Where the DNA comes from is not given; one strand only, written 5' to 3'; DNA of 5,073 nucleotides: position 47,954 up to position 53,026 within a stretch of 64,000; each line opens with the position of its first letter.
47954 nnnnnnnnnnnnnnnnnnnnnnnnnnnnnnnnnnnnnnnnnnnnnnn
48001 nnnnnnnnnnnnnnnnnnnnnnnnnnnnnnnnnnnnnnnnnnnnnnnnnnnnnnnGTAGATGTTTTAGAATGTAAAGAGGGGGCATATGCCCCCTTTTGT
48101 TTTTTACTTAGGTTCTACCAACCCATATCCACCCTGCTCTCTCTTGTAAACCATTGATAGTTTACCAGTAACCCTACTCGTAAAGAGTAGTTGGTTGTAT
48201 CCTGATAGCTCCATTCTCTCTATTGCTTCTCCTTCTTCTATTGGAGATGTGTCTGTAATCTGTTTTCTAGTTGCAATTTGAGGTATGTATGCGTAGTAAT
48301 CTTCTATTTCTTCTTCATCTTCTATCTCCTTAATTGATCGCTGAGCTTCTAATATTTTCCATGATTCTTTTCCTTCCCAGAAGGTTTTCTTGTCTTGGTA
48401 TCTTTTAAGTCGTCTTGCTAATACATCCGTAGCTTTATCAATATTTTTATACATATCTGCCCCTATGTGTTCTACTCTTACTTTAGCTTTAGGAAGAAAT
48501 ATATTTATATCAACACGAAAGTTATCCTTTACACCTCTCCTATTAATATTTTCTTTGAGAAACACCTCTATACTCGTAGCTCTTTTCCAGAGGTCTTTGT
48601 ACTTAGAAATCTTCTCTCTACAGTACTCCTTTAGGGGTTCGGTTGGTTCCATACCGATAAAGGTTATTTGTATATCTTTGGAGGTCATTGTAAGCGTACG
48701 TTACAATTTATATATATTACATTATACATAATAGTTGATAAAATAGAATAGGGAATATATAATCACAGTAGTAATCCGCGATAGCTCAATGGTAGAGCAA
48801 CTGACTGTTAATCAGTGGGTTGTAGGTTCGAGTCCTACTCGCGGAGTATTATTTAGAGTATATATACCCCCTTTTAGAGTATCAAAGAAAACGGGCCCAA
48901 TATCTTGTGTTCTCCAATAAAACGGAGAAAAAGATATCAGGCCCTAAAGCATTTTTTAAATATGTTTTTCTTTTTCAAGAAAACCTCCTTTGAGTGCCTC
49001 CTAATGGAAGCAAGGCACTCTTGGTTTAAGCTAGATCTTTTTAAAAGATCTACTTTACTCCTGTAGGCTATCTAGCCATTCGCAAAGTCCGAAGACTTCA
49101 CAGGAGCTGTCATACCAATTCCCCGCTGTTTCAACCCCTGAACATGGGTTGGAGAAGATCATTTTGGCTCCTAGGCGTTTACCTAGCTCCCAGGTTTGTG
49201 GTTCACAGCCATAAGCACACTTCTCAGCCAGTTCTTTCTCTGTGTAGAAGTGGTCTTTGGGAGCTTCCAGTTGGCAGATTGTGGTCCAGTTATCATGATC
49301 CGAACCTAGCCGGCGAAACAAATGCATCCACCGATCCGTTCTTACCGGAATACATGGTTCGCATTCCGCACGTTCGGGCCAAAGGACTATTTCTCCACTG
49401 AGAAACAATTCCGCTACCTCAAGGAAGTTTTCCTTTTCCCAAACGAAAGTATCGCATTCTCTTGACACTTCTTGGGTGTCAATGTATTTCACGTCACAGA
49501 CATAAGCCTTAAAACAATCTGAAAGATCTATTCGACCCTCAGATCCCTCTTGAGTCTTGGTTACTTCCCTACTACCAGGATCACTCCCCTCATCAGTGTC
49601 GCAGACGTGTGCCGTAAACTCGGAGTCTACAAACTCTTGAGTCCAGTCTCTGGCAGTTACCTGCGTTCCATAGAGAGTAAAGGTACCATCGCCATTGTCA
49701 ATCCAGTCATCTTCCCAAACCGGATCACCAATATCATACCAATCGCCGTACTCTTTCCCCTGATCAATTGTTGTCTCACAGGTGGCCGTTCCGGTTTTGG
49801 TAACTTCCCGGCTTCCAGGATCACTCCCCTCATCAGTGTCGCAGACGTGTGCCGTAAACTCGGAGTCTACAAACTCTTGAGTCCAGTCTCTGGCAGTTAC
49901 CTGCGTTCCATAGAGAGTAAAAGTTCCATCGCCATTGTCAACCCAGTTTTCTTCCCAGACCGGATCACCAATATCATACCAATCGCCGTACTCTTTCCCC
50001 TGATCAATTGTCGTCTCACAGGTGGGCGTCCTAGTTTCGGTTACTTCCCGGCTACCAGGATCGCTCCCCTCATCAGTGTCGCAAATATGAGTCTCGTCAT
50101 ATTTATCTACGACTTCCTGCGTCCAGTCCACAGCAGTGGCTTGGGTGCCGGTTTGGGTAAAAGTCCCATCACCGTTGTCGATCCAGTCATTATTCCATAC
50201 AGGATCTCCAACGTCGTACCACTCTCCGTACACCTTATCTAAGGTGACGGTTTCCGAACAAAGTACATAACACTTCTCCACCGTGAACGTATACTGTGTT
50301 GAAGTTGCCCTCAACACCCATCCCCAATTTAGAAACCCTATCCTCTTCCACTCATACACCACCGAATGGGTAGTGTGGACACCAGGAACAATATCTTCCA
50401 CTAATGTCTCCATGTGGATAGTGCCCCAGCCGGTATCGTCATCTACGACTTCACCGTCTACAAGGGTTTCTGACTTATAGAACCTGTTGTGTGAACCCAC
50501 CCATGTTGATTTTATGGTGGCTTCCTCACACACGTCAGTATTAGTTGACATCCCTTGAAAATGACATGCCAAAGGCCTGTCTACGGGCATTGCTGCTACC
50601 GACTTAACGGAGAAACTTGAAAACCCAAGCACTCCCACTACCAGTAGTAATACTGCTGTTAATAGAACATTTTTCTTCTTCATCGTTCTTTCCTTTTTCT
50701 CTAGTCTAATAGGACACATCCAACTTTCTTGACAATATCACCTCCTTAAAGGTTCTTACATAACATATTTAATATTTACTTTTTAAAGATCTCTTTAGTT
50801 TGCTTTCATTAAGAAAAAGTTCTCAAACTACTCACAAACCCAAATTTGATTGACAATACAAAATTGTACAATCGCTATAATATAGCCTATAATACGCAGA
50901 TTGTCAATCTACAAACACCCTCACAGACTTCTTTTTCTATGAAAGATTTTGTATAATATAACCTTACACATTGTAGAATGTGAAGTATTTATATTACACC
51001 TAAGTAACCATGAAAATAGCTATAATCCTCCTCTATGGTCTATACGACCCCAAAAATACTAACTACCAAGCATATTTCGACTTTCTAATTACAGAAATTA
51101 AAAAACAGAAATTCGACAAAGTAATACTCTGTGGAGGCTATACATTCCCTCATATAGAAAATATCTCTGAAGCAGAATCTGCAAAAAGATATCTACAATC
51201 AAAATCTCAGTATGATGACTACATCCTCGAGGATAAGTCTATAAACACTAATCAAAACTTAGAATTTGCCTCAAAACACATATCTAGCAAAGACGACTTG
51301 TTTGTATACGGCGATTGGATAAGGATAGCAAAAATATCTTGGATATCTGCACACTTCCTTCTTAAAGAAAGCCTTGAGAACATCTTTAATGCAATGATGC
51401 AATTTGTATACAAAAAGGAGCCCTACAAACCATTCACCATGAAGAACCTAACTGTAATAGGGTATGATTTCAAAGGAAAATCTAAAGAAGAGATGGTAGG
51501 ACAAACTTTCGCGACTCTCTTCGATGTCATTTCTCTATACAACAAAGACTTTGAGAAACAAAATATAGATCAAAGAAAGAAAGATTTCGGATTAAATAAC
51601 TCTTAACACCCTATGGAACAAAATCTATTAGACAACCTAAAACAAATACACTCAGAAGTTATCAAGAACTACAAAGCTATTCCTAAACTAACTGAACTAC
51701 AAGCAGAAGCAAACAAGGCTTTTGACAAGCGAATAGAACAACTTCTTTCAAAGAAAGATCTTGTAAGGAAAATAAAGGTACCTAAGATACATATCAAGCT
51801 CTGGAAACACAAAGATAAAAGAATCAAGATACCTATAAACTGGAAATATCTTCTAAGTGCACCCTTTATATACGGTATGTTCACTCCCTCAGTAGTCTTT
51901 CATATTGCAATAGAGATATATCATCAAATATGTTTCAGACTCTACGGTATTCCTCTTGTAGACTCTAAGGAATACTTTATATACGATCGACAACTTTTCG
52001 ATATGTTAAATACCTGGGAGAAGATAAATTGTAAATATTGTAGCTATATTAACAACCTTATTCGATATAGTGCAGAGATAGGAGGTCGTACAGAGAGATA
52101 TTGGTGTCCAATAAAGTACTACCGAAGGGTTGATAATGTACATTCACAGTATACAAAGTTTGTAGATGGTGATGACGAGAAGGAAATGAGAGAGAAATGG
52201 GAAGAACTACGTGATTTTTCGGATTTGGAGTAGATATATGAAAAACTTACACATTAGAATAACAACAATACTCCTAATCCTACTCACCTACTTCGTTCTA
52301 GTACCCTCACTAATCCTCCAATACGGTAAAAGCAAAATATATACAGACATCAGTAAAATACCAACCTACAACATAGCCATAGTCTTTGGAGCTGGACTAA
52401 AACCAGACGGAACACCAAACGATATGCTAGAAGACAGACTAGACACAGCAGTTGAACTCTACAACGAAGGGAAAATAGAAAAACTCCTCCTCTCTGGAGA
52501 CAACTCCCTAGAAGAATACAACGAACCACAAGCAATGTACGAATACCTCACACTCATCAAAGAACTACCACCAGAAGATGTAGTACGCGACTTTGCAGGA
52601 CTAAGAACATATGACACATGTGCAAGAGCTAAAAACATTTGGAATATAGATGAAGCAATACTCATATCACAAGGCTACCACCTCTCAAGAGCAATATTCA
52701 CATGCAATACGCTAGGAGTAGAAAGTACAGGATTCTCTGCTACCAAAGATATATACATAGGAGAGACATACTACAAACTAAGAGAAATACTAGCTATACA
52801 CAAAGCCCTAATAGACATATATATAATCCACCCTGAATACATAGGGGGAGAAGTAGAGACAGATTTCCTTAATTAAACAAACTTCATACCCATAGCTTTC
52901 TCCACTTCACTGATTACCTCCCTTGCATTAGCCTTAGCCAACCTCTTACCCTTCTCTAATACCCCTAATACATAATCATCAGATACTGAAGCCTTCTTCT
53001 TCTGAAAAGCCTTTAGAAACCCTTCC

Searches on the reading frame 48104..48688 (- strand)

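Call 58: search_protein_families(library=pfam, proteins=[window:48104-48688:-], max_evalue=0.00001)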
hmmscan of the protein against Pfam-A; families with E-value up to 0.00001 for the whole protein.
window:48104-48688:- (194 aa): 2 families
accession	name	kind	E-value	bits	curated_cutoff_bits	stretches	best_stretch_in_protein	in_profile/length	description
PF02482.25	Ribosomal_S30AE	-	5.8e-17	62.6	23.7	1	6-101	1-87/88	Sigma 54 modulation protein / S30EA ribosomal protein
PF16321.10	Ribosom_S30AE_C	-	1.6e-12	47.4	25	1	137-190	5-57/57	Sigma 54 modulation/S30EA ribosomal protein C terminus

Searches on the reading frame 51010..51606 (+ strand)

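Call 58: search_protein_families(library=pfam, proteins=[window:51010-51606:+], max_evalue=0.00001)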
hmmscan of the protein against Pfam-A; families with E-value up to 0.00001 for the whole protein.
window:51010-51606:+ (198 aa): 1 family
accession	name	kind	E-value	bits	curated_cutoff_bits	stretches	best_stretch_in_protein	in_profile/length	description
PF02698.23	DUF218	-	6.7e-08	33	27.6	1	32-94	25-81/133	DUF218 domain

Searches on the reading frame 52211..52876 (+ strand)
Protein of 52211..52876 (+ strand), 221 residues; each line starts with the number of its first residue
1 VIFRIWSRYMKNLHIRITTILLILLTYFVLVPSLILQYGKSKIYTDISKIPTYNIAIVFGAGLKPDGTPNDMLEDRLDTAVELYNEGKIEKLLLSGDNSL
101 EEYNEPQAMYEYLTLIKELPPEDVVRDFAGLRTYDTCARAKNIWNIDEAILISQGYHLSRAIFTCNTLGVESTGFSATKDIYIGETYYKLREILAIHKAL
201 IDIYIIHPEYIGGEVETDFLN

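Call 61: search_protein_families(library=pfam, proteins=[window:52211-52876:+], max_evalue=0.00001)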
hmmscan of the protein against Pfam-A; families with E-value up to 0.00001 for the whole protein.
window:52211-52876:+ (221 aa): 1 family
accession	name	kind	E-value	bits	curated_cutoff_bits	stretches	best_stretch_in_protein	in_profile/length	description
PF02698.23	DUF218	-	7.6e-19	68.4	27.6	1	55-178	2-121/133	DUF218 domain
